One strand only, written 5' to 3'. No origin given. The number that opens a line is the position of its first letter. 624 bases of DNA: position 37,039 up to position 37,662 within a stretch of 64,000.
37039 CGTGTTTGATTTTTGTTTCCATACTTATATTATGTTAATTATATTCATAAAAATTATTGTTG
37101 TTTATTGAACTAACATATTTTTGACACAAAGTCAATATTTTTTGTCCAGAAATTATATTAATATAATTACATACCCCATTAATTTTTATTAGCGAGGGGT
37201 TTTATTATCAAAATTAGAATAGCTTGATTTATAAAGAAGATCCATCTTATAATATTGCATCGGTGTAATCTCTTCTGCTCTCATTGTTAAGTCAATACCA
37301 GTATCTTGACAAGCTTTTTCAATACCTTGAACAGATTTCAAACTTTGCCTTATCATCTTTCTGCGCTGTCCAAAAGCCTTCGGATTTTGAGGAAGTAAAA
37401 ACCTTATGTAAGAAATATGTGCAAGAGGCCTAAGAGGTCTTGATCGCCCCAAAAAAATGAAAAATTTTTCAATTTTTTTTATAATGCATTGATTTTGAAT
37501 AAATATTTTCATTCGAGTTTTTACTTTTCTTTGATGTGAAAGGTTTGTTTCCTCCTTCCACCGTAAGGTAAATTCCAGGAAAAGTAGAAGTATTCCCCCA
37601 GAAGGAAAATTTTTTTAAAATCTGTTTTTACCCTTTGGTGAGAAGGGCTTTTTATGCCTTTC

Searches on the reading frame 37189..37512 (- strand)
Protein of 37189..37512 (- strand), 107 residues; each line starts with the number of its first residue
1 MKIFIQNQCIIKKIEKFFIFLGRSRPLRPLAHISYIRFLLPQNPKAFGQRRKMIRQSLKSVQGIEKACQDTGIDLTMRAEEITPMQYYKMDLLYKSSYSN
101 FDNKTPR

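Call 10: search_protein_families(library=pfam, proteins=[window:37189-37512:-], max_evalue=0.1)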
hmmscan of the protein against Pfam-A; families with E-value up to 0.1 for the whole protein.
window:37189-37512:- (107 aa): 0 families

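Call 12: search_protein_families(library=ncbifam, proteins=[window:37189-37512:-], max_evalue=1)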
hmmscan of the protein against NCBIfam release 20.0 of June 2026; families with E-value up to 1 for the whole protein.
window:37189-37512:- (107 aa): 1 family
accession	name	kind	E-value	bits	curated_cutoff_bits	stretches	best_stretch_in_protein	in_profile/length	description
TIGR00755.1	ksgA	equivalog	2.9e-05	23.5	171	1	45-90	203-252/256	16S rRNA (adenine(1518)-N(6)/adenine(1519)-N(6))-dimethyltransferase RsmA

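Call 16: find_homologous_proteins(query=window:37189-37512:-, max_evalue=0.01)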
Query window:37189-37512:- (107 aa): 30 proteins with E <= 0.01 among 53 candidates.
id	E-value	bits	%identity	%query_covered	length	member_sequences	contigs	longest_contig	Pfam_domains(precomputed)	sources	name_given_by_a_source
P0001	3.9e-57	208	99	90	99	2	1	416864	-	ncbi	-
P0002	2.6e-14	71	83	43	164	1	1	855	PF00398.27,PF02086.22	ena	-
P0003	1.6e-13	68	72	44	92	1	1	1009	-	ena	-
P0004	8.8e-12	63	70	41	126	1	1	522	PF00398.27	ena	-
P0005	1.5e-10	59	87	28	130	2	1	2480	-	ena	-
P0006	1.8e-10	59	87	28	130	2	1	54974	-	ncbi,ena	-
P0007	1.9e-9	55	69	42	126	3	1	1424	PF00398.27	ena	-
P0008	2.0e-9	55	64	42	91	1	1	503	PF00398.27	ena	-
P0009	6.6e-9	54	47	68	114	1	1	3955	PF00398.27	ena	-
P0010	6.8e-9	54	48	62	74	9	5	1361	-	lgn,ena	-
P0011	1.2e-8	53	64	42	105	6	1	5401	-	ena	-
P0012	1.6e-8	52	59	46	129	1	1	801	PF00398.27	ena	-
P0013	1.9e-8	52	63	45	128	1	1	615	PF00398.27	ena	-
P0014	2.6e-8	52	62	42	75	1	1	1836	-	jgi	jgi:16S rRNA (adenine1518-N6/adenine1519-N6)-dimethyltransferase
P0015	3.8e-8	51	62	42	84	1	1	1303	-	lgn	-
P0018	1.2e-7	50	52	58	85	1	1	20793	-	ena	-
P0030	1.1e-3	37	77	28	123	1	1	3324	-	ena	-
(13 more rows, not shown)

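Call 18: find_encoding_contigs(protein=P0001, flank=10000, max_places=4)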
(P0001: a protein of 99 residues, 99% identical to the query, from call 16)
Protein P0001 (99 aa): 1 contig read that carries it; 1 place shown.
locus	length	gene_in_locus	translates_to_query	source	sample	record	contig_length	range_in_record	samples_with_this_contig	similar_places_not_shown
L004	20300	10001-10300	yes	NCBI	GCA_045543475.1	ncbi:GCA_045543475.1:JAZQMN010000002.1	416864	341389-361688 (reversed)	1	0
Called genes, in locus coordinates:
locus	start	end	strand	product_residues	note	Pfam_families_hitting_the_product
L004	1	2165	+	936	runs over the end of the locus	PF00521:DNA_topoisoIV, PF03989:DNA_gyraseA_C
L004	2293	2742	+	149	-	PF02681:DUF212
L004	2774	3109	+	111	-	PF01187:MIF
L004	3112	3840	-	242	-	-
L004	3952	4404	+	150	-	PF09424:YqeY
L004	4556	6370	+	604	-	PF01807:Zn_ribbon_DnaG, PF08275:DNAG_N, PF01751:Toprim, PF13155:Toprim_2, PF13662:Toprim_4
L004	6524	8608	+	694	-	PF03979:Sigma70_r1_1, PF00140:Sigma70_r1_2, PF04546:Sigma70_ner, PF04542:Sigma70_r2, PF04539:Sigma70_r3, PF04545:Sigma70_r4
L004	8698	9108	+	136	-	-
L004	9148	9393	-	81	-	-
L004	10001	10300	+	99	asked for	-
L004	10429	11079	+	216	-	-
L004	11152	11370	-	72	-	PF02033:RBFA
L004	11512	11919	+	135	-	-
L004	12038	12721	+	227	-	-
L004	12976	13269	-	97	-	-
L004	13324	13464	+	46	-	-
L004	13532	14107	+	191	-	PF01420:Methylase_S (weak)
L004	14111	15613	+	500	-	PF12161:HsdM_N, PF02384:N6_Mtase, PF01170:UPF0020, PF07669:Eco57I (weak)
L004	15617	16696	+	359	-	PF13310:Virulence_RhuM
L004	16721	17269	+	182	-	-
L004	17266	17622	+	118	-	-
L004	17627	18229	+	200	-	-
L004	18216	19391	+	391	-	PF01420:Methylase_S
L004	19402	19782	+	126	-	-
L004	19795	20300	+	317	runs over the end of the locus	-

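Call 19: find_encoding_contigs(protein=P0006, flank=10000, max_places=4)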
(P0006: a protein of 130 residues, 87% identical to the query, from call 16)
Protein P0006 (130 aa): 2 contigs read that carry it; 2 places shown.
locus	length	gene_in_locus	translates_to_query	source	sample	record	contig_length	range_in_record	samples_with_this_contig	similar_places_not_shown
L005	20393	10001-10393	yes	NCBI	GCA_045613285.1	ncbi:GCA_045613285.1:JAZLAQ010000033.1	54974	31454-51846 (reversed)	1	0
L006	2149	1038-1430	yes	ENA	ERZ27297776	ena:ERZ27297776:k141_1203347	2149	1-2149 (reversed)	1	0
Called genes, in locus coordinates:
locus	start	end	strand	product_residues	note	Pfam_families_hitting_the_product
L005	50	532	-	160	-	PF13521:AAA_28 (faint), PF13207:AAA_17 (weak)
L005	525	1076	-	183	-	PF00300:His_Phos_1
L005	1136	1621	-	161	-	PF00583:Acetyltransf_1, PF13673:Acetyltransf_10, PF13508:Acetyltransf_7, PF08445:FR47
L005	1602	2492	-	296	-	PF04266:ASCH (faint)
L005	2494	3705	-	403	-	PF07690:MFS_1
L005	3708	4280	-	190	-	PF01725:Ham1p_like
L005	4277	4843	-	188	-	PF01725:Ham1p_like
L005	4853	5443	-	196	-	PF01725:Ham1p_like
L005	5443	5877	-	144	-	PF00293:NUDIX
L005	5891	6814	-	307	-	PF00293:NUDIX, PF14815:NUDIX_4 (faint), PF00293:NUDIX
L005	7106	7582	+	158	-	-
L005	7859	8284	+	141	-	-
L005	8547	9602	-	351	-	PF02661:Fic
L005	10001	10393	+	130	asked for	-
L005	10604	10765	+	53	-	-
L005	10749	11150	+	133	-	PF11149:DUF2924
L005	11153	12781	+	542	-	PF00239:Resolvase, PF07508:Recombinase, PF13408:Zn_ribbon_recom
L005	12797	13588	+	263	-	-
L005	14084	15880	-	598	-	PF00580:UvrD-helicase, PF13245:AAA_19, PF01443:Viral_helicase1 (faint), PF13361:UvrD_C, PF13538:UvrD_C_2 (faint)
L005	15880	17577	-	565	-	PF02463:SMC_N (weak), PF13175:AAA_15, PF13304:AAA_21 (faint), PF13175:AAA_15, PF20469:OLD-like_TOPRIM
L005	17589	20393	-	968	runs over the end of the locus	PF04313:HSDR_N, PF04851:ResIII, PF18766:SWI2_SNF2, PF22679:T1R_D3-like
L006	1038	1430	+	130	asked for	-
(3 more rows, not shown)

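Call 22: find_encoding_contigs(protein=P0018, flank=10000, max_places=3)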
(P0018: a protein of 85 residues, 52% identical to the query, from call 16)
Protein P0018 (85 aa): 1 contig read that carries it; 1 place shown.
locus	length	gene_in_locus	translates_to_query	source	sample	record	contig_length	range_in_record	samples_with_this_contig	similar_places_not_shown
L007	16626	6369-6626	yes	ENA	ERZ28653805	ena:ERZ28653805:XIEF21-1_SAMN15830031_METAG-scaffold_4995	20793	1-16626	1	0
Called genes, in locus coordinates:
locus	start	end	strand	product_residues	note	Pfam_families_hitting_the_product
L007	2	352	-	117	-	?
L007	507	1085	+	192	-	PF01025:GrpE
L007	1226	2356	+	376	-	PF03739:LptF_LptG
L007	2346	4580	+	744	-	PF13100:OstA_2 (weak), PF04453:LptD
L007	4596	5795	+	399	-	PF13145:Rotamase_2 (faint), PF13623:SurA_N_2 (weak), PF13624:SurA_N_3, PF09312:SurA_N, PF13616:Rotamase_3, PF00639:Rotamase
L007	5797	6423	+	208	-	PF00398:RrnaAD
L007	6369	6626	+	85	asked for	-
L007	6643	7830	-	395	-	PF07690:MFS_1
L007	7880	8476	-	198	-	PF05656:DUF805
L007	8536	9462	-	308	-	PF25025:EF-Ts_N (weak), PF00889:EF_TS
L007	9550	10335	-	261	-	PF00318:Ribosomal_S2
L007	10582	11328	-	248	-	-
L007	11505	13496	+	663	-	PF02518:HATPase_c, PF00204:DNA_gyraseB, PF01751:Toprim, PF00986:DNA_gyraseB_C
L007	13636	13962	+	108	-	-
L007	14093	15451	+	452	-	-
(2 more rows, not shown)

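Call 23: find_encoding_contigs(protein=P0011, flank=6000, max_places=3)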
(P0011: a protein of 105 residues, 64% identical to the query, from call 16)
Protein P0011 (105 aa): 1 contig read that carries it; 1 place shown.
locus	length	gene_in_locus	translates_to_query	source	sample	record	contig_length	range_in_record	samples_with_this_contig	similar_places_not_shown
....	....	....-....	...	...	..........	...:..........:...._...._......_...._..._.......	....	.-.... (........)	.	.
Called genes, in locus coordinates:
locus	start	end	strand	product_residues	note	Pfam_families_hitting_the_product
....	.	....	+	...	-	?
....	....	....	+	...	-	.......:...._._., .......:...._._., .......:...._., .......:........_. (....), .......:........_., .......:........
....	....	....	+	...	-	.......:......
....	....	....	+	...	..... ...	-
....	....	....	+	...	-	-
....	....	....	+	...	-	-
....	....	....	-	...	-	?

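Call 24: find_encoding_contigs(protein=P0009, flank=6000, max_places=3)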
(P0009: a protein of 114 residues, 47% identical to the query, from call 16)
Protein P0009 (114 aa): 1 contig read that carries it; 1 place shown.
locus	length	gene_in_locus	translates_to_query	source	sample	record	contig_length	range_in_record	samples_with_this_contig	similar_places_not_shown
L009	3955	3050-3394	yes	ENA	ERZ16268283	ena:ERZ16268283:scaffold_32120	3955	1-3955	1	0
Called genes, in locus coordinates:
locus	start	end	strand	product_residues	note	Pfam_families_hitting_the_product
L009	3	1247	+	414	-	?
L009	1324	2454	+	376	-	PF13616:Rotamase_3 (faint), PF13623:SurA_N_2, PF13624:SurA_N_3, PF09312:SurA_N, PF13145:Rotamase_2 (weak), PF00639:Rotamase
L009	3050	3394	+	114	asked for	PF00398:RrnaAD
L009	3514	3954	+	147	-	?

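Call 47: search_protein_families(library=phrogs, proteins=[L005:12797-13588:+, L005:10604-10765:+, L005:10749-11150:+, L005:7106-7582:+, L005:7859-8284:+, L004:12038-12721:+], max_evalue=0.01)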
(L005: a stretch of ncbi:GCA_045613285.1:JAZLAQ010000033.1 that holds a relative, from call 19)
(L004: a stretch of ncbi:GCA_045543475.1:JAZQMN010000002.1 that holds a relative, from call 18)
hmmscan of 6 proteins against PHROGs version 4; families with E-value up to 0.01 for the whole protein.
L005:12797-13588:+ (263 aa): 9 families
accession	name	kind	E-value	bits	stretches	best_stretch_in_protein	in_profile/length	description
phrog_2514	-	DNA, RNA and nucleotide metabolism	1.3e-19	71.6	1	23-165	2-150/270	DnaD-like helicase loader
phrog_27581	-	unknown function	1.1e-14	55.7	1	15-179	17-191/216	-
phrog_186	-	DNA, RNA and nucleotide metabolism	5.1e-13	50.4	1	14-167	10-171/308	DnaD-like helicase loader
phrog_345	-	DNA, RNA and nucleotide metabolism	2.6e-09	38.2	1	15-154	16-150/297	replication initiation O-like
phrog_7498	-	DNA, RNA and nucleotide metabolism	4.6e-08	33.6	1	25-129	6-112/296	DnaD-like helicase loader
phrog_428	-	DNA, RNA and nucleotide metabolism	1.1e-05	25.8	1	58-164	118-217/455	replication initiation protein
phrog_17768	-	DNA, RNA and nucleotide metabolism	0.00051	20.3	1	47-144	27-124/353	replication initiation protein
phrog_15768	-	unknown function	0.0015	19.6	1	205-238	129-163/228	-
phrog_270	-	DNA, RNA and nucleotide metabolism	0.0088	16.4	0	28-162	30-152/383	replication initiation protein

L005:10604-10765:+ (53 aa): 0 families

L005:10749-11150:+ (133 aa): 1 family
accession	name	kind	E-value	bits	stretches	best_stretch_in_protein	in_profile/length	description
phrog_11806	-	unknown function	2.6e-27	96.6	1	13-133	15-144/154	-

L005:7106-7582:+ (158 aa): 0 families

L005:7859-8284:+ (141 aa): 0 families

L004:12038-12721:+ (227 aa): 0 families

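Call 62: search_dna_similar(query=L005:12797-13588:+, collection=phages, mode=protein, max_rows=8)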
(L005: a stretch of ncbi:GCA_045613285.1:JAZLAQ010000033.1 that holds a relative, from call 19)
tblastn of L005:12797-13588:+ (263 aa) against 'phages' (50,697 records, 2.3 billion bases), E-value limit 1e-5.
Records with a match: 21; places in all: 21; records where one place covers at least 80% of the query: 0.
Best place of each record, by identity: <60% 21.
By first word of the organism name: Vibrio 10; Cellulophaga 2; Dulem 2; Enterobacter 2; Bacteriophage 1; Mammaliicoccus 1; Solobacterium 1; Pantoea 1; Klebsiella 1.
By host as written in the record: Vibrio breoganii 8; Cellulophaga baltica #18 2; Enterobacter cloacae 2; Vibrio sp. 12G05 1; Propithecus coquereli 1; - 1; Mammaliicoccus sciuri Dog031 1; Vibrio sp. sp. F13 1; and 4 more.
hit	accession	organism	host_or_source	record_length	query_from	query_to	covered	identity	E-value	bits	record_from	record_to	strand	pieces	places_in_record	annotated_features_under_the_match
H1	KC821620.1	Cellulophaga phage phi18:3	Cellulophaga baltica #18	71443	18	175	60%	32.7%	1e-19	94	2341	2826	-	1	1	DNA replication protein | hypothetical protein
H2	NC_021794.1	Cellulophaga phage phi18:3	Cellulophaga baltica #18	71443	18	175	60%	32.7%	1e-19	94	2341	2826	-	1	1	DnaD-like helicase loader | hypothetical protein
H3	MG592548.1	Vibrio phage 1.182.O._10N.286.46.E1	Vibrio breoganii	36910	24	151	49%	34.4%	5e-17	86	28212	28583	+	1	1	hypothetical protein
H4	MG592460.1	Vibrio phage 1.085.O._10N.222.51.E3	Vibrio breoganii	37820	24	151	49%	34.4%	7e-17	86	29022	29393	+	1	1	hypothetical protein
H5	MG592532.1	Vibrio phage 1.165.O._10N.261.51.B7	Vibrio breoganii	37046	24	151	49%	34.4%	1e-16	85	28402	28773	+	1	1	hypothetical protein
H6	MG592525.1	Vibrio phage 1.157.O._10N.261.45.B7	Vibrio breoganii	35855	24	151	49%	34.4%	1e-16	85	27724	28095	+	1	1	hypothetical protein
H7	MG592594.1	Vibrio phage 1.228.O._10N.261.49.C1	Vibrio breoganii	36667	24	151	49%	34.4%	1e-16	85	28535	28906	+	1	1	hypothetical protein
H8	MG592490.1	Vibrio phage 1.116.O._10N.222.52.C10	Vibrio breoganii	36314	22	151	49%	33.8%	1e-15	82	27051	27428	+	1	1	hypothetical protein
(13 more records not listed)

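Call 63: search_dna_similar(query=L005:12797-13588:+, collection=plasmids, mode=protein, max_rows=8)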
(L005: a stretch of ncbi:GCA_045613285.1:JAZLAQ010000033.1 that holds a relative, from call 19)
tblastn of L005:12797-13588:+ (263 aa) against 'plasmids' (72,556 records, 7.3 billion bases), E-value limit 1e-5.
Records with a match: 4; places in all: 5; records where one place covers at least 80% of the query: 0.
Best place of each record, by identity: <60% 4.
By first word of the organism name: Subdoligranulum 1; Segatella 1; Enterobacter 1; Klebsiella 1.
By predicted mobility (MOB-suite, as given by PLSDB): non-mobilizable 3; conjugative 1.
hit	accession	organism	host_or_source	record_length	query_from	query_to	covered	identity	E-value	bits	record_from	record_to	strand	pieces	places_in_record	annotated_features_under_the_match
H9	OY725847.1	Subdoligranulum variabile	-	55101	16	123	41%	33.3%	1e-13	77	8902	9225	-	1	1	record has no annotation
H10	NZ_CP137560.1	Segatella hominis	Homo sapiens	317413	24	127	40%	32.7%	8e-15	81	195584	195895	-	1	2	hypothetical protein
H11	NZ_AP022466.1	Enterobacter roggenkampii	-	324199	25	123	38%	30.1%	6e-6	54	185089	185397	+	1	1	DNA replication protein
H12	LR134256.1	Klebsiella aerogenes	urine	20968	25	124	38%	28.8%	6e-6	54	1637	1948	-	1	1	Uncharacterised protein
